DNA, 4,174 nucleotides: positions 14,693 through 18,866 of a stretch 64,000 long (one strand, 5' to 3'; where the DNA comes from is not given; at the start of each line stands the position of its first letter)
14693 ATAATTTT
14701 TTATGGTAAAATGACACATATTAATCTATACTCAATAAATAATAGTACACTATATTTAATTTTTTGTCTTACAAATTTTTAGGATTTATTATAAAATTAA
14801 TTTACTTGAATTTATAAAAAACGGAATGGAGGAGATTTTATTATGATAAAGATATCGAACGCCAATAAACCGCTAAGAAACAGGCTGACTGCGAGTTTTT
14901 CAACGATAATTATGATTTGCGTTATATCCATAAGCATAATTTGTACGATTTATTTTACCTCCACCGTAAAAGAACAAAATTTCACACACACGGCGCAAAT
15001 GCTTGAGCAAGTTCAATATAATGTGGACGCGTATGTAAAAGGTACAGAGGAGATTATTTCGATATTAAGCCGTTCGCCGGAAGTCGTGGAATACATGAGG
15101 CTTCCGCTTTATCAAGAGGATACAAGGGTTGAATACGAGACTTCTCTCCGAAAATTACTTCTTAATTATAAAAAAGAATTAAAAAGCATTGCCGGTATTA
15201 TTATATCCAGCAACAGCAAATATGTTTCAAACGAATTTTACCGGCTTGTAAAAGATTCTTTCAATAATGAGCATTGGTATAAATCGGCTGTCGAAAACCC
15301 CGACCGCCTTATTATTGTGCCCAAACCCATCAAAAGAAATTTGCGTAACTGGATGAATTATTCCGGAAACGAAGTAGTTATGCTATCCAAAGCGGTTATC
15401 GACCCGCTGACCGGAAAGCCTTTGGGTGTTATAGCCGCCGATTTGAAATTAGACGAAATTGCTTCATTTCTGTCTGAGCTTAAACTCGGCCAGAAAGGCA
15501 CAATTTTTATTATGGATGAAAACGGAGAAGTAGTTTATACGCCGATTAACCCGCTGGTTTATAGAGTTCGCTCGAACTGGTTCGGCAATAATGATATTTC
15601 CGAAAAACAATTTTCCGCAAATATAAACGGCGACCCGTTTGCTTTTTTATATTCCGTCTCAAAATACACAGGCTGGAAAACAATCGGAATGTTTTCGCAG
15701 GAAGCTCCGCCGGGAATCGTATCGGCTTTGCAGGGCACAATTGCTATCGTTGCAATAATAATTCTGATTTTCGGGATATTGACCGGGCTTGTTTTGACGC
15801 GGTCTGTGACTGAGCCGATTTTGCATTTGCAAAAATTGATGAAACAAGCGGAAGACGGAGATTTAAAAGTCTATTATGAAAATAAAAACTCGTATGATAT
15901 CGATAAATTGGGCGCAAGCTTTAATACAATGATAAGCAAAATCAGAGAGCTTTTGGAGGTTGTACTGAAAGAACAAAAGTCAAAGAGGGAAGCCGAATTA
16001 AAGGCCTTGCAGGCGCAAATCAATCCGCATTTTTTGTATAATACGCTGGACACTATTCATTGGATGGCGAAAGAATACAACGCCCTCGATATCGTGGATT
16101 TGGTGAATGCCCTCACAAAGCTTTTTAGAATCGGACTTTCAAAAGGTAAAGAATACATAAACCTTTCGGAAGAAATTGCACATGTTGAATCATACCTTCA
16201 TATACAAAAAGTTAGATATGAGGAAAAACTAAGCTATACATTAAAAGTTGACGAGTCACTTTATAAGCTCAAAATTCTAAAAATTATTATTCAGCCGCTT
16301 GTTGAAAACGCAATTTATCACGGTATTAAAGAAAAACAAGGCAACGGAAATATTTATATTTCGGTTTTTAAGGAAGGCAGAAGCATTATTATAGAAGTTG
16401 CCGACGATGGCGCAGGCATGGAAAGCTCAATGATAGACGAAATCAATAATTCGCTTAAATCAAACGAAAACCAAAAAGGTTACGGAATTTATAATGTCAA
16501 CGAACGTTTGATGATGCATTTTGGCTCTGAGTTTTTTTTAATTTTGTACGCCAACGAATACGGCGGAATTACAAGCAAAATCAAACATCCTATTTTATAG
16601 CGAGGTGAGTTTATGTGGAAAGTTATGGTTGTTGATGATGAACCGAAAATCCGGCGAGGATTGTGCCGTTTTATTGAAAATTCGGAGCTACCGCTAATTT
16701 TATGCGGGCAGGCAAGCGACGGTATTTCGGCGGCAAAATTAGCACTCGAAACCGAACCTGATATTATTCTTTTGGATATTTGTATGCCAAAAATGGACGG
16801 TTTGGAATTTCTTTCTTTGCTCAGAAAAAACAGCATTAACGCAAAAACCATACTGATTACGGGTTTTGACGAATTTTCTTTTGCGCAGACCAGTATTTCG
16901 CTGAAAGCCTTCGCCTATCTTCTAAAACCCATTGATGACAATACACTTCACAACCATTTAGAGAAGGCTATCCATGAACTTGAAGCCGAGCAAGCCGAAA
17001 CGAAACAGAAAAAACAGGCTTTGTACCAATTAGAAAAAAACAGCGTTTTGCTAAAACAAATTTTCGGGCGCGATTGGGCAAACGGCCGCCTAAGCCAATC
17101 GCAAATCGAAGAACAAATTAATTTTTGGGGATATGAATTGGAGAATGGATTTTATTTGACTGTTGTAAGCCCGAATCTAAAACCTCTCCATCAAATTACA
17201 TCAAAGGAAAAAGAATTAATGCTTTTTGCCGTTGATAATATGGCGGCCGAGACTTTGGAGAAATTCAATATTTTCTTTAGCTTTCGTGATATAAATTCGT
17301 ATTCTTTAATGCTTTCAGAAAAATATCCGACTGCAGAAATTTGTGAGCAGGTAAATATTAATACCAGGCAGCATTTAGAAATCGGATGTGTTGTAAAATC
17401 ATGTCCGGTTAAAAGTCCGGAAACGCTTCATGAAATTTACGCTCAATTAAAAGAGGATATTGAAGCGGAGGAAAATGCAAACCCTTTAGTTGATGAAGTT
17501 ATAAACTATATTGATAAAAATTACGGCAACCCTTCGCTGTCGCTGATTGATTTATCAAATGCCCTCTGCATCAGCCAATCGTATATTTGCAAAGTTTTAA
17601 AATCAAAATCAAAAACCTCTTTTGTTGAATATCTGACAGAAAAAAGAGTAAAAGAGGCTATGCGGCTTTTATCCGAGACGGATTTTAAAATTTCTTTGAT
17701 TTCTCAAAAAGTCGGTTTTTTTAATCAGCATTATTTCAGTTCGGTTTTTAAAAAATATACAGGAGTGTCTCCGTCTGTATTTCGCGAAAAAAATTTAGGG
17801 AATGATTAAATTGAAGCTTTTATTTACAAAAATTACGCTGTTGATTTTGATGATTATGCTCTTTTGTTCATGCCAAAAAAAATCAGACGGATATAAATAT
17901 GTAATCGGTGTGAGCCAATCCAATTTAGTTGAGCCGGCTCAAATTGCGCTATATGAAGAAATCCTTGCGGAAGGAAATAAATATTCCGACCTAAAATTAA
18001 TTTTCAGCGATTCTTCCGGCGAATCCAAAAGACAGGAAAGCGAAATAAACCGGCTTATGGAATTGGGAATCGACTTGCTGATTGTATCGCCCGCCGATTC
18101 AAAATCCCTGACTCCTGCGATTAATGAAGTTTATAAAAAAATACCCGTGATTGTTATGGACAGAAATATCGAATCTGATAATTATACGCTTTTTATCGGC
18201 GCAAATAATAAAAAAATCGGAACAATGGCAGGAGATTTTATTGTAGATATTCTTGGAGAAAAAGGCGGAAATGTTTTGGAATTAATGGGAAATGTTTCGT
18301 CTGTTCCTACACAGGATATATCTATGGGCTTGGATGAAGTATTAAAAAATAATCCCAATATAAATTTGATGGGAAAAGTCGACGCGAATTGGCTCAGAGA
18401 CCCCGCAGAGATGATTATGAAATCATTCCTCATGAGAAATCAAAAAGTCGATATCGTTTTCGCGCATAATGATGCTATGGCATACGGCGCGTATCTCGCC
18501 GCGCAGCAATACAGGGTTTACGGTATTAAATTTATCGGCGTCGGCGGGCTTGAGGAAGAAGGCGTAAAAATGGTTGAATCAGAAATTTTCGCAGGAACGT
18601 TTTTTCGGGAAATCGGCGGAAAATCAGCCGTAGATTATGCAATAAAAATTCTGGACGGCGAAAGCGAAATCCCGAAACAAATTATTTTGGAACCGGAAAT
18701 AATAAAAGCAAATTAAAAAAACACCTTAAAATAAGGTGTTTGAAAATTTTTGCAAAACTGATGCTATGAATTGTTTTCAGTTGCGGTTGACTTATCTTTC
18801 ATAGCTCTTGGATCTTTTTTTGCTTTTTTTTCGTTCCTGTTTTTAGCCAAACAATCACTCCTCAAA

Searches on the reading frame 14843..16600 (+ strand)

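Call 42: search_protein_families(library=pfam, max_evalue=0.00001, proteins=[window:14843-16600:+])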
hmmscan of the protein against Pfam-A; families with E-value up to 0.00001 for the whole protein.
window:14843-16600:+ (585 aa): 3 families
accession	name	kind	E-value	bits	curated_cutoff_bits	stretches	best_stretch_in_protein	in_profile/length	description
PF06580.19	His_kinase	-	7e-28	97.1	25.2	1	384-463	1-81/81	Histidine kinase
PF02743.24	dCache_1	-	5.8e-26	91.9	45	1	41-279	2-236/240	Cache domain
PF02518.31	HATPase_c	-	2.5e-08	34.8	26.4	1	479-563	6-90/111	Histidine kinase-, DNA gyrase B-, and HSP90-like ATPase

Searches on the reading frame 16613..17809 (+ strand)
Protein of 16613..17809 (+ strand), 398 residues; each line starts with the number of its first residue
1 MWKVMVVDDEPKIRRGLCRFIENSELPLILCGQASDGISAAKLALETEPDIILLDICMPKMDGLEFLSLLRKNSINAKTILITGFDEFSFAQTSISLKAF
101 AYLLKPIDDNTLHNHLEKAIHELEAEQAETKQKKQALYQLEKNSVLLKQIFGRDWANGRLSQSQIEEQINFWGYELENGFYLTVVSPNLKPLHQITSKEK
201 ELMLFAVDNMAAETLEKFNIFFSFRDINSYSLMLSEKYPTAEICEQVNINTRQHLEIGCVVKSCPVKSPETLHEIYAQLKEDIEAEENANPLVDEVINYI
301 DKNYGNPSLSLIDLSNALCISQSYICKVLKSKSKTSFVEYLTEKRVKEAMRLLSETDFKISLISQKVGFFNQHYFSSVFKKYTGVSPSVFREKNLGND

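Call 42: search_protein_families(library=pfam, max_evalue=0.00001, proteins=[window:16613-17809:+])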
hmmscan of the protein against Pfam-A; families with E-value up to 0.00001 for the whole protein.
window:16613-17809:+ (398 aa): 3 families
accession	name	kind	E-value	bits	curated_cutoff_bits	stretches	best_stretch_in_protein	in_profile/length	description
PF00072.30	Response_reg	-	2.9e-23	82.6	30.2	1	4-116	1-110/111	Response regulator receiver domain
PF12833.13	HTH_18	-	4.2e-19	69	33.6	1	314-392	1-79/80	Helix-turn-helix domain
PF00165.29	HTH_AraC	-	9.1e-13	48.4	26.6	1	356-391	7-41/42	Bacterial regulatory helix-turn-helix proteins, AraC family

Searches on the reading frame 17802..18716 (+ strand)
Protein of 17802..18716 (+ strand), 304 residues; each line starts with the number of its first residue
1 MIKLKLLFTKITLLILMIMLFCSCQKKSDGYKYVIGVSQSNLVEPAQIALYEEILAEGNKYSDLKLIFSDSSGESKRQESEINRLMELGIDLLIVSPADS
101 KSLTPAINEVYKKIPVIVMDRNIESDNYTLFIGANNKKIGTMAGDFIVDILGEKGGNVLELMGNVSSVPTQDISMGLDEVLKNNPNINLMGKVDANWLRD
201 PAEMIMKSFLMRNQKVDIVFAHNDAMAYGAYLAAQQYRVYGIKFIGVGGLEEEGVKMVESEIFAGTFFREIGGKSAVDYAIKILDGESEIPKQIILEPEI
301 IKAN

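Call 43: search_protein_families(library=pfam, max_evalue=0.00001, proteins=[window:17802-18716:+])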
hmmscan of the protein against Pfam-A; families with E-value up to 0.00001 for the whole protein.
window:17802-18716:+ (304 aa): 2 families
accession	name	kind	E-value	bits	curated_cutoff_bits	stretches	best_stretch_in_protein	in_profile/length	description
PF13407.12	Peripla_BP_4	-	4.7e-38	131.7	35.1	1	51-287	17-257/258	Periplasmic binding protein domain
PF00532.27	Peripla_BP_1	-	1.6e-06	28.2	22.2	1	72-244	40-212/281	Periplasmic binding proteins and sugar binding domain of LacI family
